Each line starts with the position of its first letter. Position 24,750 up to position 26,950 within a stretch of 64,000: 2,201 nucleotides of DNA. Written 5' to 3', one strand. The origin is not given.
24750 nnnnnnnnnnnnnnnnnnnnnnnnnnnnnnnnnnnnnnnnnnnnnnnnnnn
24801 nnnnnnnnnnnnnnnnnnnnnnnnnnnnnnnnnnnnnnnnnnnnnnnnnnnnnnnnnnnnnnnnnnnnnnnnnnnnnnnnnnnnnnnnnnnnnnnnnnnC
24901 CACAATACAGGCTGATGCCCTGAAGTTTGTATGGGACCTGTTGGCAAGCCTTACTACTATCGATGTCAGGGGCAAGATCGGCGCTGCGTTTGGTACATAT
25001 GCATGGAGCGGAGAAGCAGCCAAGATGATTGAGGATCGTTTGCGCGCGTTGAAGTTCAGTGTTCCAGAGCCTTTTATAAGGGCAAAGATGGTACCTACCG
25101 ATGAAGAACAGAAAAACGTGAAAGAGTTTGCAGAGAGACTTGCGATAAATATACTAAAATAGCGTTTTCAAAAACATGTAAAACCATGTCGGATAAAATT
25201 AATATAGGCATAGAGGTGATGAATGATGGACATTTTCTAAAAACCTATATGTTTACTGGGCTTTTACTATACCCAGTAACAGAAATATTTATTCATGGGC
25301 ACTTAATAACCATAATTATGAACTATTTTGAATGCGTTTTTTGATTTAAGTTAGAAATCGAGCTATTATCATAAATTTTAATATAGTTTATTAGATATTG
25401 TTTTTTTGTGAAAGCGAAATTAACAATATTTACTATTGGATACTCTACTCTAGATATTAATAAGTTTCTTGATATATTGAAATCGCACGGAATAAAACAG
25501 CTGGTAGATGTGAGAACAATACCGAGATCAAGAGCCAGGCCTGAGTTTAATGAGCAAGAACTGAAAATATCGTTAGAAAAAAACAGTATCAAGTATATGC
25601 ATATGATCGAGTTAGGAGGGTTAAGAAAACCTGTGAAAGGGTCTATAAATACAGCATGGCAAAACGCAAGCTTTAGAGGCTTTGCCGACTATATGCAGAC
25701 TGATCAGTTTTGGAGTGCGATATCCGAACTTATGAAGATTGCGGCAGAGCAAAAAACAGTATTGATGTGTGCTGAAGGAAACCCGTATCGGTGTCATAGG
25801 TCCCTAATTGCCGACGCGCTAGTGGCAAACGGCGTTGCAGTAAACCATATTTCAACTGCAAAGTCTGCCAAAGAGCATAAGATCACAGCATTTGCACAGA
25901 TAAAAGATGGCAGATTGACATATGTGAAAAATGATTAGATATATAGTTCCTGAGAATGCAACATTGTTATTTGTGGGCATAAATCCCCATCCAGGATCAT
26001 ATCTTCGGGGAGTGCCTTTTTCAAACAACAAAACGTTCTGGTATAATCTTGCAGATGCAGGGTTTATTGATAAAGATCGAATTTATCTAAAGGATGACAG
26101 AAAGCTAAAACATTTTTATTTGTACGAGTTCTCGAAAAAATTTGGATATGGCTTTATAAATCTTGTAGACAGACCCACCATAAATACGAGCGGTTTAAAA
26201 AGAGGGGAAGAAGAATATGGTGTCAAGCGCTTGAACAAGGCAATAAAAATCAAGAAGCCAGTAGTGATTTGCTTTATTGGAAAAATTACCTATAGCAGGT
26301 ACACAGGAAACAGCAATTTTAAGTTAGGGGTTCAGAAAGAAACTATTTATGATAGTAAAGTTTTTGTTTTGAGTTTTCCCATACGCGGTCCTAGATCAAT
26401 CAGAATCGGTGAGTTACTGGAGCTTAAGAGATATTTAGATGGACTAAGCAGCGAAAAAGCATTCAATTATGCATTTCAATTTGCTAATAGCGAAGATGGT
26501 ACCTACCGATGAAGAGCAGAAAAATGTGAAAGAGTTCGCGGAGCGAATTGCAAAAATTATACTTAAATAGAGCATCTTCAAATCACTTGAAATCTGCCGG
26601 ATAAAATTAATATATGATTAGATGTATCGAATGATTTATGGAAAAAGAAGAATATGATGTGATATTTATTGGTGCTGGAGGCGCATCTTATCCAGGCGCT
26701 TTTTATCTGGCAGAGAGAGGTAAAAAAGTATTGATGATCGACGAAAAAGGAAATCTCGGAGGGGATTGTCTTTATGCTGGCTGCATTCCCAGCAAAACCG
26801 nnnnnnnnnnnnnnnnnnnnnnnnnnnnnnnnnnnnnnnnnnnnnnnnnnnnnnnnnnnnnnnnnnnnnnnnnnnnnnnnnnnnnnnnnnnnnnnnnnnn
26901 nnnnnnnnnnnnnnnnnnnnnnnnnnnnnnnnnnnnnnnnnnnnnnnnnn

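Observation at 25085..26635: DUF488-MUG two-gene cassette flanked by a duplicated flavodiiron-gene 3' end whose differences are mostly synonymous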

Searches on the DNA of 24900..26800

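Call 72: search_rna_families(source=window, start=24900, end=26800, threshold=evalue, max_evalue=1)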
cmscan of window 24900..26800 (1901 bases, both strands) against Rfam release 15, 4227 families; matches with E-value up to 1: 0.
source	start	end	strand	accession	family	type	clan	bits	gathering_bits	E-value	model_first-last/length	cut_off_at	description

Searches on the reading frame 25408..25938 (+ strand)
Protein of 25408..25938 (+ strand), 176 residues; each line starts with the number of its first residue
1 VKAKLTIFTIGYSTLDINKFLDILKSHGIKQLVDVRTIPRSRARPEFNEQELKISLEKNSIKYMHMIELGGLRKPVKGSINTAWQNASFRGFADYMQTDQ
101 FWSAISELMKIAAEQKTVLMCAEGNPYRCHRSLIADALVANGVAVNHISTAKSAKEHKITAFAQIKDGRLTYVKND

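Call 6: search_protein_families(library=pfam, proteins=[window:25408-25938:+], max_evalue=0.01)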
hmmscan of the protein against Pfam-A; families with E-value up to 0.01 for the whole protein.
window:25408-25938:+ (176 aa): 2 families
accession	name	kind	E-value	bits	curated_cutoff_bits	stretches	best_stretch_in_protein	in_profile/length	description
PF04343.18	DUF488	-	1.2e-31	110.3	22.2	1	17-138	2-121/121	Domain of unknown function DUF488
PF22751.1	DUF488-N3a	-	2.2e-05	25.1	27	1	81-141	56-117/118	Active DUF488-N3 subclade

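Call 7: search_protein_families(library=ncbifam, proteins=[window:25408-25938:+], max_evalue=0.001)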
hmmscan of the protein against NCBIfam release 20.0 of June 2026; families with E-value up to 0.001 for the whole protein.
window:25408-25938:+ (176 aa): 0 families
